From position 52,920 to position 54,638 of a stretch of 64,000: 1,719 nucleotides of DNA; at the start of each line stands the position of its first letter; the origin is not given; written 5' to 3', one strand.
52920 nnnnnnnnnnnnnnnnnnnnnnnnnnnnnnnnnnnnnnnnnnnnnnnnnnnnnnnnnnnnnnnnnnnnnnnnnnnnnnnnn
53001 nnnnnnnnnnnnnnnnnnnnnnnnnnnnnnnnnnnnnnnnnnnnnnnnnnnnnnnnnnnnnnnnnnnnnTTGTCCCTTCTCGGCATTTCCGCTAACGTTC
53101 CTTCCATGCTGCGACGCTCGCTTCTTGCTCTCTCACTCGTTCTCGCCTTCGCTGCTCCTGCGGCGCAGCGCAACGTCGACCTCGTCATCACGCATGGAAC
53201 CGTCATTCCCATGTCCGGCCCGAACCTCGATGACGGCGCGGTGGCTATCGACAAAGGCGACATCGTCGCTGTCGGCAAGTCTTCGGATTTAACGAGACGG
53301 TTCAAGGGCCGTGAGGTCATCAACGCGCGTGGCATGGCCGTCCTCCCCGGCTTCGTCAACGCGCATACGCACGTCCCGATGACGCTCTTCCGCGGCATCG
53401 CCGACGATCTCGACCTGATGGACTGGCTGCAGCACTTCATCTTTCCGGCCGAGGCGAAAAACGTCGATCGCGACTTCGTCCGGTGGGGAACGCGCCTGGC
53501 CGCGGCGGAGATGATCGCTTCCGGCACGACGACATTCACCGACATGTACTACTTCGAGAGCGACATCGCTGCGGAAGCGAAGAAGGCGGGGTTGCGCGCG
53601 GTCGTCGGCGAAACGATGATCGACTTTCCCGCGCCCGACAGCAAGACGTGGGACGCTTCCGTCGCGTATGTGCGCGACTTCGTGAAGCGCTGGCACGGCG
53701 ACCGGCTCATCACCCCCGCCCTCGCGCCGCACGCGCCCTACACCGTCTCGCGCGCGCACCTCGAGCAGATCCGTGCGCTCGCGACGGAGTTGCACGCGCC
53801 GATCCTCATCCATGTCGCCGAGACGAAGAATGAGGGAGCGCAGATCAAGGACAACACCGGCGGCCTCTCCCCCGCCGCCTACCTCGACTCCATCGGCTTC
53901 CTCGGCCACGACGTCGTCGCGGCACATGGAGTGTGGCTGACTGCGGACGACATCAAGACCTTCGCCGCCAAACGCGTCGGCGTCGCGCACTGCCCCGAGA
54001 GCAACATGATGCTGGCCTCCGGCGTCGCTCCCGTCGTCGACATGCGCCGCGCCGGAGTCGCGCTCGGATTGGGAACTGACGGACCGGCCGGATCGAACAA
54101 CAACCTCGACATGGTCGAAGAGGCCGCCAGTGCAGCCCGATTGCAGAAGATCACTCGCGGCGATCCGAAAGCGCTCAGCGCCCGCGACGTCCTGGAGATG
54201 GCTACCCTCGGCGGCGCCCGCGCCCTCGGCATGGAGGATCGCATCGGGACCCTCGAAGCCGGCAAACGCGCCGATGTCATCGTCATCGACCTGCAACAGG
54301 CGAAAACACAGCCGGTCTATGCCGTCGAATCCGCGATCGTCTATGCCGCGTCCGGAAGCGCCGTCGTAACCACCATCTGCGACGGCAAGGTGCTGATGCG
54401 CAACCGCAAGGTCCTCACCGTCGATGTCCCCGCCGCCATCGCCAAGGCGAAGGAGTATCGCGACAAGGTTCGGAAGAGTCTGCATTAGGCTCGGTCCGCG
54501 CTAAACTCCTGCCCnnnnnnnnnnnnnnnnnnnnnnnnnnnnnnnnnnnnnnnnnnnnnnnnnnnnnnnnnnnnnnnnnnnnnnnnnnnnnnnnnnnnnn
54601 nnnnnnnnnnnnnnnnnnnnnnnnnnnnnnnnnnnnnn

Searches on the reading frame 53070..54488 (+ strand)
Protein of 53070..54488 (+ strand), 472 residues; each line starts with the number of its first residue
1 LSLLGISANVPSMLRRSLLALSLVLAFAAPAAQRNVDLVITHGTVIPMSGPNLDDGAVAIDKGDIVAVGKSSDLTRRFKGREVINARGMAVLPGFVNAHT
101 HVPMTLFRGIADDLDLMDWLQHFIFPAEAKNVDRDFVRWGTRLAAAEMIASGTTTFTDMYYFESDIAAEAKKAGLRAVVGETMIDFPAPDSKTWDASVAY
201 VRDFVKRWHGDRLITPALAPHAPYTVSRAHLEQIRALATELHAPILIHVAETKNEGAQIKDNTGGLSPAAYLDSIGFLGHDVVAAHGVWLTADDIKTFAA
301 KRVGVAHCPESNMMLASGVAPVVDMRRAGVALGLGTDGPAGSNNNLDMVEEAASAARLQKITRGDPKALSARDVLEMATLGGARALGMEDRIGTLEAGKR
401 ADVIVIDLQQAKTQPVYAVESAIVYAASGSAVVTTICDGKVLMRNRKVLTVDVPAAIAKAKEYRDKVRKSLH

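Call 6: search_protein_families(library=ncbifam, proteins=[window:53070-54488:+])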
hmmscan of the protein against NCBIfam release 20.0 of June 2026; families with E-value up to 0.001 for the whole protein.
window:53070-54488:+ (472 aa): 65 families (the best 25 are shown)
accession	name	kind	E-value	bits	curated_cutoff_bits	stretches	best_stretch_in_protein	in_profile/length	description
NF006549.0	PRK09045.1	equivalog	1.4e-139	465.5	540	1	32-469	4-441/444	TRZ/ATZ family hydrolase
NF004701.0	PRK06038.1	equivalog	5.5e-132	440.5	609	1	35-465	3-424/432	N-ethylammeline chlorohydrolase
NF006252.0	PRK08393.1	equivalog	4.6e-116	388.3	617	1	38-464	3-420/424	N-ethylammeline chlorohydrolase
NF005557.0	PRK07228.1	equivalog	2.6e-106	356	522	1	40-469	5-439/445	5'-deoxyadenosine deaminase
NF005211.0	PRK06687.1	equivalog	3.1e-86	289.8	703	1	55-453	21-419/419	TRZ/ATZ family protein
NF006055.0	PRK08203.1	equivalog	6.2e-81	272.2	532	1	40-468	9-451/455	8-oxoguanine deaminase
NF012037.0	PRK15493.1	equivalog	1.3e-77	261.4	779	1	53-466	20-432/435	bifunctional S-methyl-5'-thioadenosine deaminase/S-adenosylhomocysteine deaminase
NF004995.0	PRK06380.1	subfamily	3e-77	260.4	567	1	55-452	21-408/418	metal-dependent hydrolase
TIGR02967.1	guan_deamin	equivalog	1e-67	228.9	375.4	1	53-414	4-368/401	guanine deaminase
NF006679.0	PRK09228.1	subfamily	1.6e-60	205.1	351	1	54-415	30-394/433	guanine deaminase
NF009059.0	PRK12393.1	equivalog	7.1e-60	203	543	1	58-462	31-450/460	amidohydrolase family protein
NF005540.0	PRK07203.1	equivalog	1.2e-58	198.9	444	1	38-470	2-441/444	putative aminohydrolase SsnA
TIGR03314.1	Se_ssnA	subfamily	2.6e-56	191.3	455.5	1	38-469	1-439/441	putative selenium metabolism protein SsnA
NF006056.0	PRK08204.1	subfamily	3.1e-55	187.7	391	1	38-469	5-442/449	hypothetical protein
NF004801.0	PRK06151.1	subfamily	4.8e-49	167.5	416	1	54-470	23-465/491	chlorohydrolase family protein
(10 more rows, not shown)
